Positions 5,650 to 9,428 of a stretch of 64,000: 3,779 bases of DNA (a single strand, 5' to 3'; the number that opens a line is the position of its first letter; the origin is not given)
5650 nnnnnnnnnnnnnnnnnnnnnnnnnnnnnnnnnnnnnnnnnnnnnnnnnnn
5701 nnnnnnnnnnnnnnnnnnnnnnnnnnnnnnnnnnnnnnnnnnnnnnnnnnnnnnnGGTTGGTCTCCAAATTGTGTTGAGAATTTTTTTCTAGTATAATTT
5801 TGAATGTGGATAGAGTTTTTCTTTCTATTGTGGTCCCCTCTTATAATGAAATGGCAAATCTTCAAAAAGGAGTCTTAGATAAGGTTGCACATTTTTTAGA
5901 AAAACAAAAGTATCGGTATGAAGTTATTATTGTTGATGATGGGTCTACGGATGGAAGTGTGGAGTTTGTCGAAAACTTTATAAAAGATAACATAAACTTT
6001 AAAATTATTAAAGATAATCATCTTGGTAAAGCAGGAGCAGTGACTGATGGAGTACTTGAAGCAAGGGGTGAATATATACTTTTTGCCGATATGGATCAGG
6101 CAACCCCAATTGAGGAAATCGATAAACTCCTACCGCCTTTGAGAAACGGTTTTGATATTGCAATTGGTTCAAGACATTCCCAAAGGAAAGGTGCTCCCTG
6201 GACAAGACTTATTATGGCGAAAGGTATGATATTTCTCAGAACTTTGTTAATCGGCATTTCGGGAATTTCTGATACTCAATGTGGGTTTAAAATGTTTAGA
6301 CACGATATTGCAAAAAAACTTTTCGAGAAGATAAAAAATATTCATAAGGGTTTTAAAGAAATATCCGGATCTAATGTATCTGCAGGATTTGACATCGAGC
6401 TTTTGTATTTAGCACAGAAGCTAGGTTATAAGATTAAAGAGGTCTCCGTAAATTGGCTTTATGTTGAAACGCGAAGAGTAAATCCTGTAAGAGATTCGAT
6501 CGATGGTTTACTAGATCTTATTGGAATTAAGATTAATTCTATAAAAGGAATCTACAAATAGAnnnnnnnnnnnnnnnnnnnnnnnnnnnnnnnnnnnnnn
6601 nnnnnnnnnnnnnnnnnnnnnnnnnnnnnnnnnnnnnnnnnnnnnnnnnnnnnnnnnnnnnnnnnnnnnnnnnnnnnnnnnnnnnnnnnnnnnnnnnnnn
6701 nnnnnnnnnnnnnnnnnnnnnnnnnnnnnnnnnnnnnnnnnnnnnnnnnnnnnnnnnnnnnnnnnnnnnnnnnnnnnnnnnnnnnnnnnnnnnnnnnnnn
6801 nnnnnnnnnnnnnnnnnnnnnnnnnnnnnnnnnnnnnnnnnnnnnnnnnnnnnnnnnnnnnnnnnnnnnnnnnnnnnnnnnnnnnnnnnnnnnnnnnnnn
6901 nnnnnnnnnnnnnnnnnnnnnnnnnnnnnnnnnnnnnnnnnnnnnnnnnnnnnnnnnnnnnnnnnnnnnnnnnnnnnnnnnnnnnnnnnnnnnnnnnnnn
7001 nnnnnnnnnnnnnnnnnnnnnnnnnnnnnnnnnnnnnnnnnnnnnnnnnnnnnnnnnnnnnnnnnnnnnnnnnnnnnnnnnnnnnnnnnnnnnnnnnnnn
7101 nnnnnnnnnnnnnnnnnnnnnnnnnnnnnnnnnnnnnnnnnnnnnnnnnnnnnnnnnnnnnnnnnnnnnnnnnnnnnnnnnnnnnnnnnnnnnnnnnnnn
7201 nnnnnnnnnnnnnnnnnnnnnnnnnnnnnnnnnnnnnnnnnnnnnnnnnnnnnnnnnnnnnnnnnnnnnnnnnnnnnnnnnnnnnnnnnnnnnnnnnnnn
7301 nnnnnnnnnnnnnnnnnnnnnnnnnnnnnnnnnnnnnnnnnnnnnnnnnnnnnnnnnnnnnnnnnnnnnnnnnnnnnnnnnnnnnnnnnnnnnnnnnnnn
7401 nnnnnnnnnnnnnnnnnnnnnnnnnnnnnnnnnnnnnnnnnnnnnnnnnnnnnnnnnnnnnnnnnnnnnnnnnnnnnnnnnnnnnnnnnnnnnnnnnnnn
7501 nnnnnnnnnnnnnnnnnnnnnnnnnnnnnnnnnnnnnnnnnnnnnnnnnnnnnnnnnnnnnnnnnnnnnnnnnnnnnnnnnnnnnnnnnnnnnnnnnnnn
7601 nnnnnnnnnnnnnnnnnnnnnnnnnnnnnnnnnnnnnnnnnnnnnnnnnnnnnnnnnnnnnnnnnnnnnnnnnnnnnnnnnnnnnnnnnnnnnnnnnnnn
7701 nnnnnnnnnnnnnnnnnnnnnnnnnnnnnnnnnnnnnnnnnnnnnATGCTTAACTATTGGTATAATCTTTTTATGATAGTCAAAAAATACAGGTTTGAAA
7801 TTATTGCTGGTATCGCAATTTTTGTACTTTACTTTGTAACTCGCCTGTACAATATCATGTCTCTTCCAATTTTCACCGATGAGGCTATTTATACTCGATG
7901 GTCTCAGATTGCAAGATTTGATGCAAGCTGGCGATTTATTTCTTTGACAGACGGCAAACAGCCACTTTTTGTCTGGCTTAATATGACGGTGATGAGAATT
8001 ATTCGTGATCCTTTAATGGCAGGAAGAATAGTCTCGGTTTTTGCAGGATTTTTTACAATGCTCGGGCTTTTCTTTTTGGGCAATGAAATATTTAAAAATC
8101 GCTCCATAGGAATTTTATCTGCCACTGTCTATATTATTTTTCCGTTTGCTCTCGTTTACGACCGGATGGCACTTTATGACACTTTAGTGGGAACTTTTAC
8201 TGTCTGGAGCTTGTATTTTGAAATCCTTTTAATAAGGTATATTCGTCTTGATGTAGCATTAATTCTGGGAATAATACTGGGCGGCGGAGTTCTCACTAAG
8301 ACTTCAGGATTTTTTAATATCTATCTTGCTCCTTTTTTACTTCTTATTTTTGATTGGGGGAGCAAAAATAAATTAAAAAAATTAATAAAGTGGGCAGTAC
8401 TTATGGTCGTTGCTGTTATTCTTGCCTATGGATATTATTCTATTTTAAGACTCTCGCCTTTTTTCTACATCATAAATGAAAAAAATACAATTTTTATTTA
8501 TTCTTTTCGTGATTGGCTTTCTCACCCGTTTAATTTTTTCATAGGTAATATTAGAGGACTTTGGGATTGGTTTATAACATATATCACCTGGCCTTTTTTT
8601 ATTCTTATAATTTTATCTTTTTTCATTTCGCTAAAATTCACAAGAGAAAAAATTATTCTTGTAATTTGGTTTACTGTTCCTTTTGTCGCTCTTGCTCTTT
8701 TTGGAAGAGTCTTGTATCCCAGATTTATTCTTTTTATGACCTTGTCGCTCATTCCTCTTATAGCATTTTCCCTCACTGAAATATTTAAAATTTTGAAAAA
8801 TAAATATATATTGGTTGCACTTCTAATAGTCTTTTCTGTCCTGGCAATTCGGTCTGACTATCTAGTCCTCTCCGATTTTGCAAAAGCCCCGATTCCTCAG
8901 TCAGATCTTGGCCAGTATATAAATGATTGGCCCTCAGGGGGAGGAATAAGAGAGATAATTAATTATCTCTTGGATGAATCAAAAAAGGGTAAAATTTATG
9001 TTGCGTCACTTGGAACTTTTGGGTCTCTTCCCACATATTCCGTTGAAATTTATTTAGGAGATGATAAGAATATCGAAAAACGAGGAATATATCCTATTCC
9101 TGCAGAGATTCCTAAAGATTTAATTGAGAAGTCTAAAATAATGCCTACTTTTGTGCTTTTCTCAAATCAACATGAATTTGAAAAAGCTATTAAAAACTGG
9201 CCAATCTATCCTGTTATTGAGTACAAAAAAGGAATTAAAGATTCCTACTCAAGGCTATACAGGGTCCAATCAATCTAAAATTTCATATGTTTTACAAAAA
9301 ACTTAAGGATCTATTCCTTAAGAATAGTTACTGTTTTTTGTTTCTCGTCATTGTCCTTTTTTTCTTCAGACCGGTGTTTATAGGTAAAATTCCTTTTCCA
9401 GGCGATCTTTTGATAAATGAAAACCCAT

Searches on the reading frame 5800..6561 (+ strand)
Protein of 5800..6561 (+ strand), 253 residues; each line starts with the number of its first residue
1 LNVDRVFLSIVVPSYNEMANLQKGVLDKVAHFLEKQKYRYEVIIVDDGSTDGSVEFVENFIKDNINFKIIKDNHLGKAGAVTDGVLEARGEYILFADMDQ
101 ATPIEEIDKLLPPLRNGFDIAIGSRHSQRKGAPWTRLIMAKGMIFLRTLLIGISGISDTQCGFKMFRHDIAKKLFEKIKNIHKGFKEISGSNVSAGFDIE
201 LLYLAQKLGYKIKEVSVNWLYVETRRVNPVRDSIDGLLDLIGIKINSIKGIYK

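Call 12: search_protein_families(library=pfam, proteins=[window:5800-6561:+], max_evalue=0.0001)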
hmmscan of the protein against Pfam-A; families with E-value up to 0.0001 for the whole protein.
window:5800-6561:+ (253 aa): 2 families
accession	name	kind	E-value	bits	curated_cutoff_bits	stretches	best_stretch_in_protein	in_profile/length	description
PF00535.33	Glycos_transf_2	-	1.3e-28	100.4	23.3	1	9-175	1-168/168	Glycosyl transferase family 2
PF10111.15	Glyco_tranf_2_2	-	2.7e-08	34.1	27.3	1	9-111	1-103/276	Glycosyltransferase like family 2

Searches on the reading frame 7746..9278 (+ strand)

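Call 12: search_protein_families(library=pfam, proteins=[window:7746-9278:+], max_evalue=0.0001)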
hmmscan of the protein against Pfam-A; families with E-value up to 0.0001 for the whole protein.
window:7746-9278:+ (510 aa): 1 family
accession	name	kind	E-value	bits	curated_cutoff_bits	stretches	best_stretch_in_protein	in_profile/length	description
PF13231.12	PMT_2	-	1.1e-10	42.4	26.1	1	73-226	4-153/160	Dolichyl-phosphate-mannose-protein mannosyltransferase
